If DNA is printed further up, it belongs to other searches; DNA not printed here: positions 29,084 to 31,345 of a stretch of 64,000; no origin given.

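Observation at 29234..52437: Three paralogous ~640-654 aa cobalamin-type radical SAM enzymes in one operon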

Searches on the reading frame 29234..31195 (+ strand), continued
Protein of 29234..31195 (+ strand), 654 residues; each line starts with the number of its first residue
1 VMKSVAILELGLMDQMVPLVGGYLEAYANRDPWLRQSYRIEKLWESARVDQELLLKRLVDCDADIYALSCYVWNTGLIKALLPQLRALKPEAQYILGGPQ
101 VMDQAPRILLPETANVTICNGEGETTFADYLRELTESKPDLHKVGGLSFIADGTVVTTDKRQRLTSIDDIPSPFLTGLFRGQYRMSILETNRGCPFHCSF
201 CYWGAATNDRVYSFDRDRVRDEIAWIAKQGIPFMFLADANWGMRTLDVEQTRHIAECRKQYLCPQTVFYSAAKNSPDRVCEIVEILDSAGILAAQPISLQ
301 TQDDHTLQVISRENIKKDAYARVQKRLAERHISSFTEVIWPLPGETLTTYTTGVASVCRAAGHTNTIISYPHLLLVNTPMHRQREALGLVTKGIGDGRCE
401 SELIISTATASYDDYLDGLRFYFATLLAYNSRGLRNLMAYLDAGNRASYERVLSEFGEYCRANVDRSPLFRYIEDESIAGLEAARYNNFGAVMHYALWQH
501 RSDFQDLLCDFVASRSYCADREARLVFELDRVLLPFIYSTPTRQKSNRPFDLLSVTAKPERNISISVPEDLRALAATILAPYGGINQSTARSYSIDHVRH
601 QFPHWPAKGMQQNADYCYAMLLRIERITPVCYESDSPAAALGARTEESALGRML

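Call 49: search_solved_structures(query=window:29234-31195:+, max_evalue=1e-10, show_alignments=2)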
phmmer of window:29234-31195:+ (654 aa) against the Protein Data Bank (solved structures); distinct sequences matched with E-value up to 1e-10: 2.
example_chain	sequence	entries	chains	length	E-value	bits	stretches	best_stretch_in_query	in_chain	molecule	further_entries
9n1b_A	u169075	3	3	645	1.6e-139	469.2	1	4-638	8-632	Radical SAM protein | Radical SAM enzyme CysS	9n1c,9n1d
7kdx_A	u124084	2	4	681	2.2e-59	204.5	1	16-460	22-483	Methyltransferase TokK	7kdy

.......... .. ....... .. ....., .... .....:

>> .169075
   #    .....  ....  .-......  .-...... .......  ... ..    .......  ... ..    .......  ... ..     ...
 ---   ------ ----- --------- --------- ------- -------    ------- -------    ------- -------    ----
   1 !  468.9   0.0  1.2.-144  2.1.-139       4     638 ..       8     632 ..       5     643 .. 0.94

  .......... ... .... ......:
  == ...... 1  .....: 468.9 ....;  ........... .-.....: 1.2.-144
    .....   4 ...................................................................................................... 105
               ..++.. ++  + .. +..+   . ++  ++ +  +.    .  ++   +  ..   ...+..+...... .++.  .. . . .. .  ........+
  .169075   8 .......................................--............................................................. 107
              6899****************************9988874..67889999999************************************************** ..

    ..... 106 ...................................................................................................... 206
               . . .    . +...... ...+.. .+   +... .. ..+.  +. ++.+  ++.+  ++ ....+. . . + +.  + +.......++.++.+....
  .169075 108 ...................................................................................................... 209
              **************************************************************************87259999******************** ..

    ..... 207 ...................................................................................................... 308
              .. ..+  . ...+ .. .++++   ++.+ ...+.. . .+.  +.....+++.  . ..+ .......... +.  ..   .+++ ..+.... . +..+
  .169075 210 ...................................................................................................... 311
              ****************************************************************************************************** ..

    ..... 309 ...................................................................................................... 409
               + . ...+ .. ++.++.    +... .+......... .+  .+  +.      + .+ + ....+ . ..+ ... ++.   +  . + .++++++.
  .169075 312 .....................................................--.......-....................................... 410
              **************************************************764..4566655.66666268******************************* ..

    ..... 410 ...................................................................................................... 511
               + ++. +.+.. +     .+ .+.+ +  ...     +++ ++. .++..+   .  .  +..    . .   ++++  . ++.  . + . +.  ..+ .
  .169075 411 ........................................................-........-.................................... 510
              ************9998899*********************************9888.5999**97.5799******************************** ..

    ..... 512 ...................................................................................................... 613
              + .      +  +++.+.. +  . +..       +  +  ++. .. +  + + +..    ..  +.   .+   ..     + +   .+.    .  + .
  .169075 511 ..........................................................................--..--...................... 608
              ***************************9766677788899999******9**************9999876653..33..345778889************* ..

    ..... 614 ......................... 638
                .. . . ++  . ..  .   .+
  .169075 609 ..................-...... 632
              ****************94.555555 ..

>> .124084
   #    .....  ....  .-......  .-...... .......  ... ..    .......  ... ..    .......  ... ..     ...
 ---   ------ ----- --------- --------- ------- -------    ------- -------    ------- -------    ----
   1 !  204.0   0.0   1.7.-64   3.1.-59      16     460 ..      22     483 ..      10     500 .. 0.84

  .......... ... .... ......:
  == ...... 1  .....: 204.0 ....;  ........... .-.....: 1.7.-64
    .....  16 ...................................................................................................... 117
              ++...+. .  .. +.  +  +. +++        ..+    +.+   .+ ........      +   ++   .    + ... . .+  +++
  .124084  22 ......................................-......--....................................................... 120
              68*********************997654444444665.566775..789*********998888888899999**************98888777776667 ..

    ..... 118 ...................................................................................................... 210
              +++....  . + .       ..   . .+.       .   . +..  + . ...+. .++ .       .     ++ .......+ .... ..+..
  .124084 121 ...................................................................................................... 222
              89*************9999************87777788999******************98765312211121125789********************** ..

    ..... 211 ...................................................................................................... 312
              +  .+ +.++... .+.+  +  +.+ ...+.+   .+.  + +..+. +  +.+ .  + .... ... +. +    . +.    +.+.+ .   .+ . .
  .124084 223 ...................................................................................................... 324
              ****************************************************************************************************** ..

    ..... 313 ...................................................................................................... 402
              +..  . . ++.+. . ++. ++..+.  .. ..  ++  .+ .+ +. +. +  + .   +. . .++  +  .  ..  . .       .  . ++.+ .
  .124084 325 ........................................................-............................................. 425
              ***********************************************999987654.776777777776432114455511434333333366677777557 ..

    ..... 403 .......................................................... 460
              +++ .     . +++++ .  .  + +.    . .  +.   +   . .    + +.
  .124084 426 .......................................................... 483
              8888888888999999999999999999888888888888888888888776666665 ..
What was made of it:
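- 29234..31198 (+): r1: CysS-type cobalamin-dependent radical SAM enzyme, 654 aa; CX3CX2C at C194/C198/C201; Trp73 is the residue equivalent to the Trp under the cobalt. PDB CysS 9n1b E 1.6e-139 over residues 4-638 (call 49).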

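Call 62: predict_structure(alignment_id=A2)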
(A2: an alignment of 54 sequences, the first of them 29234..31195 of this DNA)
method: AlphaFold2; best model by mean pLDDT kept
length: 654 residues; sequences in the alignment: 54
mean_pLDDT: 91.2   pTM: 0.90
mean pLDDT of the five models: 91.2, 90.8, 90.0, 89.8, 89.1
residues with pLDDT >= 90: 484; 70-90: 140; 50-70: 19; < 50: 11
segments of 3 or more residues with pLDDT < 50: 644-654
pLDDT, mean of each block of 10 residues (from residue 1): 96 91 97 98 94 97 97 93 97 96 93 95 94 97 97 95 86 95 93 84 70 93 98 91 92 98 92 81 92 86 94 84 85 90 97 94 85 89 95 87 95 98 98 97 97 98 97 96 90 96 96 97 98 95 82 91 94 94 76 92 92 92 91 70 48 37
secondary structure, 60 per line:
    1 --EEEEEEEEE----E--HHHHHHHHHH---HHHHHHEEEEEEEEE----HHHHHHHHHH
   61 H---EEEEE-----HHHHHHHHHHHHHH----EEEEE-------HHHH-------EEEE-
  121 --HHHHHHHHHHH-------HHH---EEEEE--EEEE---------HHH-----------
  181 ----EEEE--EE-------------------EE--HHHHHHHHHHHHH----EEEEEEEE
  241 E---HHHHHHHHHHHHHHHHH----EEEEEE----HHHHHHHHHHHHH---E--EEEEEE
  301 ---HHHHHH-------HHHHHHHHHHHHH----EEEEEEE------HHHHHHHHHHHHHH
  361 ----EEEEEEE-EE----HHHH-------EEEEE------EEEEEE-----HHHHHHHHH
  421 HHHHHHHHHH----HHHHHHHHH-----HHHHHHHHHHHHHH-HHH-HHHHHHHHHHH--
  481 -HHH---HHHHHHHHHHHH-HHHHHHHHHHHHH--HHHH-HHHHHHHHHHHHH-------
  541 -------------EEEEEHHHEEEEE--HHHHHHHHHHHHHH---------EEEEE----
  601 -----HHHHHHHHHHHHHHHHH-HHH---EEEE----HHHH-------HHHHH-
elements in order: E3-11 H19-28 H32-37 E38-46 H51-61 E65-69 H75-88 E93-97 H105-108 E116-119 H123-133 E147-151 E154-157 E185-188 H216-228 E233-241 H245-261 E266-271 H276-288 E295-300 H304-309 H317-329 E334-340 H347-360 E365-371 H379-382 E390-394 E401-406 H412-430 H435-443 H449-462 H468-478 H488-499 H501-513 H516-519 H521-533 E554-558 E562-566 H569-582 E592-596 H606-622 E630-633 H638-641 H649-653

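Call 66: fold_search(model_id=the predicted structure, library=pdb)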
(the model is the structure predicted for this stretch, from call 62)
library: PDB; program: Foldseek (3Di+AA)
matches with E <= 10: 1834; with E <= 0.001: 28
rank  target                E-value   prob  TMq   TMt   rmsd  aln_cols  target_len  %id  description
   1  9n1b                  5.3e-65  1.00  0.90  0.94   2.5       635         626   36  Crystal structure of CysS from Corallococcus sp. CA054B with 5'-deoxyadenosine, methionine, and pantetheinylated 3-metho (released 2026-01-28)
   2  9n1d                  2.0e-64  1.00  0.90  0.93   2.6       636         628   36  Crystal structure of CysS from Corallococcus sp. CA054B with 5'-deoxyadenosine and methionine bound (released 2026-01-28)
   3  9n1c                  8.9e-63  1.00  0.89  0.93   2.6       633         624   37  Crystal structure of CysS from Corallococcus sp. CA054B with 5'-deoxyadenosine, methionine, and pantetheinylated 3-ethox (released 2026-01-28)
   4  7kdx_B                1.2e-39  1.00  0.78  0.77   4.5       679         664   24  Crystal structure of Streptomyces tokunonesis TokK with hydroxycobalamin, 5'-deoxyadenosine, and methionine (released 2022-01-12)
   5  7kdy_A                2.0e-39  1.00  0.79  0.78   4.9       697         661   24  Crystal structure of Streptomyces tokunonesis TokK with hydroxycobalamin, 5'-deoxyadenosine, methionine, and (2R)-pant (released 2022-01-12)
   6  7kdx_A                1.1e-38  1.00  0.79  0.78   4.6       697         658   24  Crystal structure of Streptomyces tokunonesis TokK with hydroxycobalamin, 5'-deoxyadenosine, and methionine (released 2022-01-12)
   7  7kdy_B                3.2e-38  1.00  0.77  0.76   4.5       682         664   24  Crystal structure of Streptomyces tokunonesis TokK with hydroxycobalamin, 5'-deoxyadenosine, methionine, and (2R)-pant (released 2022-01-12)
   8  5ul4                  5.3e-17  1.00  0.50  0.45  12.3       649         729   14  Structure of Cobalamin-dependent S-adenosylmethionine radical enzyme OxsB with aqua-cobalamin and S-adenosylmethionine b (released 2017-04-19)
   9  5ul3                  1.0e-16  1.00  0.50  0.46  11.7       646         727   13  Structure of Cobalamin-dependent S-adenosylmethionine radical enzyme OxsB with aqua-cobalamin bound (released 2017-04-19)
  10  6wtf_A                1.1e-15  1.00  0.46  0.55   6.7       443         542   17  Structure of radical S-adenosylmethionine methyltransferase, TsrM, from Kitasatospora setae with tryptophan substrate  (released 2020-12-23)
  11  6wte_A                1.4e-15  1.00  0.47  0.53   6.8       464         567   16  Structure of radical S-adenosylmethionine methyltransferase, TsrM, from Kitasatospora setae with cobalamin and [4Fe-4S (released 2020-12-23)
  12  6wtf_B                1.6e-15  1.00  0.48  0.57   6.9       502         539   15  Structure of radical S-adenosylmethionine methyltransferase, TsrM, from Kitasatospora setae with tryptophan substrate  (released 2020-12-23)
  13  6wte_B                1.8e-15  1.00  0.48  0.58   9.6       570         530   14  Structure of radical S-adenosylmethionine methyltransferase, TsrM, from Kitasatospora setae with cobalamin and [4Fe-4S (released 2020-12-23)
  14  5ul2                  1.8e-15  1.00  0.50  0.46  11.5       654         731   13  Structure of Apo, SeMet-labeled Cobalamin-dependent S-adenosylmethionine radical enzyme OxsB (released 2017-04-19)
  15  9ccb                  4.7e-12  1.00  0.42  0.62   5.7       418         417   16  X-ray crystal structure of methyl-coenzyme M reductase glutamine methylase (MgmA) from Methanothermobacter marburgensis  (released 2025-01-01)
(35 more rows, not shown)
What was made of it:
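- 29234..31198 (+): AF2 model pLDDT 91.2, TM 0.90/0.94 to 9n1b (calls 62, 66).
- On CysS/TokK-type three-domain methylases: Foldseek aligns 635 columns (call 66).
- The AF2 model of r1 (pLDDT 91.2) superposes on 9n1b at TM 0.90/0.94, rmsd 2.5 A over 635 columns (calls 62, 66).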

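Call 69: find_encoding_contigs(protein=P0122, flank=10000, max_places=2)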
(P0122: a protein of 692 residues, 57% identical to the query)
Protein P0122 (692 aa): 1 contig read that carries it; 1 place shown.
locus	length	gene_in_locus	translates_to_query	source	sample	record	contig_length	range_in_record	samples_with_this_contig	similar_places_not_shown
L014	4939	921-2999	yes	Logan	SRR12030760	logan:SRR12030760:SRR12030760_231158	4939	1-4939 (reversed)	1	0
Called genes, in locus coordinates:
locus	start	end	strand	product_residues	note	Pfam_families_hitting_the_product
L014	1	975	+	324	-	?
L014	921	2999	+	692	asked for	PF02310:B12-binding (weak), PF04055:Radical_SAM (weak)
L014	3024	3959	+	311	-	PF00248:Aldo_ket_red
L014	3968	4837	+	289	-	PF01326:PPDK_N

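Call 72: search_protein_families(library=ncbifam, proteins=[P0123, P0147, P0183, P0124, P0128], max_evalue=1e-40)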
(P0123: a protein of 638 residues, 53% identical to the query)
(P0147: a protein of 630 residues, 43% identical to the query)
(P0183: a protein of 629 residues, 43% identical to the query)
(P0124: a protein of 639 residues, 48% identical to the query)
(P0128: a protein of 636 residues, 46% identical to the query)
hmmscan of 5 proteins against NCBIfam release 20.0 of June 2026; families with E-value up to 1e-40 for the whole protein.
P0123 (638 aa): 1 family
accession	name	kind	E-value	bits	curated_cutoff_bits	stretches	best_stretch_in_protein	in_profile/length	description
NF033712.0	B12_rSAM_KedN5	subfamily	8.4e-90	301.7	700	1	14-474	14-479/624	KedN5 family methylcobalamin-dependent radical SAM C-methyltransferase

P0147 (630 aa): 1 family
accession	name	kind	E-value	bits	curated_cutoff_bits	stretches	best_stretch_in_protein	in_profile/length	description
NF033712.0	B12_rSAM_KedN5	subfamily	1.8e-97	327.1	700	1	17-507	16-516/624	KedN5 family methylcobalamin-dependent radical SAM C-methyltransferase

P0183 (629 aa): 1 family
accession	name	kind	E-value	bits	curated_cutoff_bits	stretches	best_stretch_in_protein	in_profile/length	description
NF033712.0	B12_rSAM_KedN5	subfamily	7.7e-94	315.1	700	1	16-477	16-483/624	KedN5 family methylcobalamin-dependent radical SAM C-methyltransferase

P0124 (639 aa): 1 family
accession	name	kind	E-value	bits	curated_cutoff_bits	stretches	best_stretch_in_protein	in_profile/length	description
NF033712.0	B12_rSAM_KedN5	subfamily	1.7e-100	337.1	700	1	16-474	16-482/624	KedN5 family methylcobalamin-dependent radical SAM C-methyltransferase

P0128 (636 aa): 1 family
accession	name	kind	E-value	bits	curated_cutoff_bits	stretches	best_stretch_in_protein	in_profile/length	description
NF033712.0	B12_rSAM_KedN5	subfamily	3.5e-90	303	700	1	16-496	16-502/624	KedN5 family methylcobalamin-dependent radical SAM C-methyltransferase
